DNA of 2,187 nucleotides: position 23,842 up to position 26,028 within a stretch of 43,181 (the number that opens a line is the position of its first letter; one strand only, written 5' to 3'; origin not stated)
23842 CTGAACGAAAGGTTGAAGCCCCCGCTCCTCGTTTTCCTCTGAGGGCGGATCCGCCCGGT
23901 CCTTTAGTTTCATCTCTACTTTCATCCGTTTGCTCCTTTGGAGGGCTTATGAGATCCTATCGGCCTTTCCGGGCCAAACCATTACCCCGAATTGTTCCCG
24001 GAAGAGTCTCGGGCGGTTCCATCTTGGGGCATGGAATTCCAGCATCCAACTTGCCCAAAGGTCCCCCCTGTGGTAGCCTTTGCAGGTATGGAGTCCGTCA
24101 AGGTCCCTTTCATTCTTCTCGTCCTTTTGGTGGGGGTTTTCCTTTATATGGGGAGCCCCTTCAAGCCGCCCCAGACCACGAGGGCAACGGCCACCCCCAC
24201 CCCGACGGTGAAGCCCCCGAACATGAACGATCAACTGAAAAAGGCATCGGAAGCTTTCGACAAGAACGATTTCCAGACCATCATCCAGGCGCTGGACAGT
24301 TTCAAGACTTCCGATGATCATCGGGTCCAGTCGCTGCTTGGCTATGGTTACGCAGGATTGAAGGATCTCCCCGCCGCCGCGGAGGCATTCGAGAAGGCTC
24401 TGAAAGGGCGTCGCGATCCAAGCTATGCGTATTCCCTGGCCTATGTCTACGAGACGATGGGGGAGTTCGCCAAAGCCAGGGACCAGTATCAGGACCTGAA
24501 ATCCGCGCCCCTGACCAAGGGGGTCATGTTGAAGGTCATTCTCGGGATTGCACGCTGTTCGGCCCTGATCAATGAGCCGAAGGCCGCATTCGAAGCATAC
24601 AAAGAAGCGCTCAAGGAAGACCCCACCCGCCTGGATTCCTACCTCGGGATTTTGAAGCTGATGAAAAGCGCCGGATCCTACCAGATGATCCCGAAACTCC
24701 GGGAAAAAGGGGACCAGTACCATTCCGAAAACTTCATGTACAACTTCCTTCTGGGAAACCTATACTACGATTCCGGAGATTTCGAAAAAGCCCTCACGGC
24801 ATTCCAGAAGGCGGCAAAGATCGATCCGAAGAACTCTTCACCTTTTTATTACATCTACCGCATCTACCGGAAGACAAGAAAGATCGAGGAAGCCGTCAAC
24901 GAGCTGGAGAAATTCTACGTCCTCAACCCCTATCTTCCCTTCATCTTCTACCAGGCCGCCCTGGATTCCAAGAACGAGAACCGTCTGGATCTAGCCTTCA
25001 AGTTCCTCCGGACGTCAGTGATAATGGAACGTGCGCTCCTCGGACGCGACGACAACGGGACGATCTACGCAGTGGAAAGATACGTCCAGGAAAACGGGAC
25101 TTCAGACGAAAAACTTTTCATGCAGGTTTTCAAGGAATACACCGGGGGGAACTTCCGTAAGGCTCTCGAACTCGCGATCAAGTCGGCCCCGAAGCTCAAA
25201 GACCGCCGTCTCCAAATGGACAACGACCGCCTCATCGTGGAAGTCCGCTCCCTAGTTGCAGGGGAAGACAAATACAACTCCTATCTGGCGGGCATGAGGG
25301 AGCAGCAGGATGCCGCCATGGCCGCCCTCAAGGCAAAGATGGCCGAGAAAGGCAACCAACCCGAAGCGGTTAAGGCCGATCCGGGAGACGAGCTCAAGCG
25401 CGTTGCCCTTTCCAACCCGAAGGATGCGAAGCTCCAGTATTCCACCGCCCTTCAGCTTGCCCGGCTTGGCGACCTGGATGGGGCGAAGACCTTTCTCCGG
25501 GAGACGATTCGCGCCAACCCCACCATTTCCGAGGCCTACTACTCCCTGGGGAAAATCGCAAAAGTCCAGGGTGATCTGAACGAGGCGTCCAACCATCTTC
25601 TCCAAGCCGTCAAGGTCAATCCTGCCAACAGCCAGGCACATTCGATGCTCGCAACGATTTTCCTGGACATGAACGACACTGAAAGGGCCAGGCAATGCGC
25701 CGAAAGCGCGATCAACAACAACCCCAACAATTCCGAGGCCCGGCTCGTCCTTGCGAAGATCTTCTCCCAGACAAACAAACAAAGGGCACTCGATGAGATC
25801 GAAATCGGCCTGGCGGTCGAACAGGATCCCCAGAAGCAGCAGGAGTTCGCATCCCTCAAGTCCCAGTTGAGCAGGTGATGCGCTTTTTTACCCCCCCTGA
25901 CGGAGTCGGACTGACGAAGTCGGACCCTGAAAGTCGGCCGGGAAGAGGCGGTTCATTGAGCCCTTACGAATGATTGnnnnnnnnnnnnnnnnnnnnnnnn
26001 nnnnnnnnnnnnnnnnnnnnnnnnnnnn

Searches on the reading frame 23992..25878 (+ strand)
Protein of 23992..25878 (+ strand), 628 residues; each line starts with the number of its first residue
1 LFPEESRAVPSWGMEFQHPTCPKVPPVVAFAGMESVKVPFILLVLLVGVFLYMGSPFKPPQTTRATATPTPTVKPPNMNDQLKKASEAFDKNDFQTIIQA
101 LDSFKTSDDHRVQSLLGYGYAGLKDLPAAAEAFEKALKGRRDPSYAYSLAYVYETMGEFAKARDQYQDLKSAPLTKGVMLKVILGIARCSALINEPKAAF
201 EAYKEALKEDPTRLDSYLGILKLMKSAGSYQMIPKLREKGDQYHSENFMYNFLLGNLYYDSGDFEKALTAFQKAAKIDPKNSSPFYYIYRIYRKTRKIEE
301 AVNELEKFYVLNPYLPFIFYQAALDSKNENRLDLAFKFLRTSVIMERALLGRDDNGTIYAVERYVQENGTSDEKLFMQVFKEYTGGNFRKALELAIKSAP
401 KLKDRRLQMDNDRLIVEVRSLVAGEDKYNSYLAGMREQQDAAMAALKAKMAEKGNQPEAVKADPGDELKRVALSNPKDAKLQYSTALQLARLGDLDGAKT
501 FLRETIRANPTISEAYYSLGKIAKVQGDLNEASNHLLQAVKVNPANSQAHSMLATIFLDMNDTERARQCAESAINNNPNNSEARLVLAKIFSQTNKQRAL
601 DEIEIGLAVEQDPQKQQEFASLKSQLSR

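Call 51: search_protein_families(library=pfam, proteins=[window:23992-25878:+])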
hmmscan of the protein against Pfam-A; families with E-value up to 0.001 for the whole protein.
window:23992-25878:+ (628 aa): 26 families (the best 25 are shown)
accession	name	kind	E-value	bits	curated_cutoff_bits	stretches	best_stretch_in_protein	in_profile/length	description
PF07719.23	TPR_2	-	1.9e-32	109.1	27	2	251-281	4-34/34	Tetratricopeptide repeat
PF00515.34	TPR_1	-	5.4e-25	86.6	27.8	2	253-281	6-34/34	Tetratricopeptide repeat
PF13428.12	TPR_14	-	7.7e-25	85.3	23.5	0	551-590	5-44/44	Tetratricopeptide repeat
PF13181.12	TPR_8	-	5.4e-24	82.7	25.7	1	251-281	4-34/34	Tetratricopeptide repeat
PF13432.12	TPR_16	-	1.2e-23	83.6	32.7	1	244-281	27-64/65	Tetratricopeptide repeat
PF13431.12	TPR_17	-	4.5e-23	80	24.4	0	536-568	2-34/34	Tetratricopeptide repeat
PF14559.12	TPR_19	-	1.5e-22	80.1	25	2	526-590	4-68/68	Tetratricopeptide repeat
PF13414.12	TPR_11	-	7.3e-18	64.4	26.8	2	255-286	1-32/42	TPR repeat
PF12895.13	ANAPC3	-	2.6e-16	60.1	27.2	1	245-307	20-81/82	Anaphase-promoting complex, cyclosome, subunit 3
PF23914.1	TPR_CcmH_CycH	-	4e-16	59.7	42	1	502-599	39-140/158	Cytochrome c-type biogenesis protein H TPR domain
PF13424.12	TPR_12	-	2.2e-14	53.8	30.1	0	252-278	49-75/77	Tetratricopeptide repeat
PF13174.12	TPR_6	-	2e-12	47.3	26.3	0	252-280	4-32/33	Tetratricopeptide repeat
PF13176.12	TPR_7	-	1.3e-09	37.8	27.9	0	253-280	4-33/36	Tetratricopeptide repeat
PF25060.1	ARM_TT21_2nd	-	1.7e-09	38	27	1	499-560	208-269/270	Tetratricopeptide repeat protein 21 second ARM domain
PF17874.7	TPR_MalT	-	5.6e-09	36.2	45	1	484-588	45-163/336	MalT-like TPR region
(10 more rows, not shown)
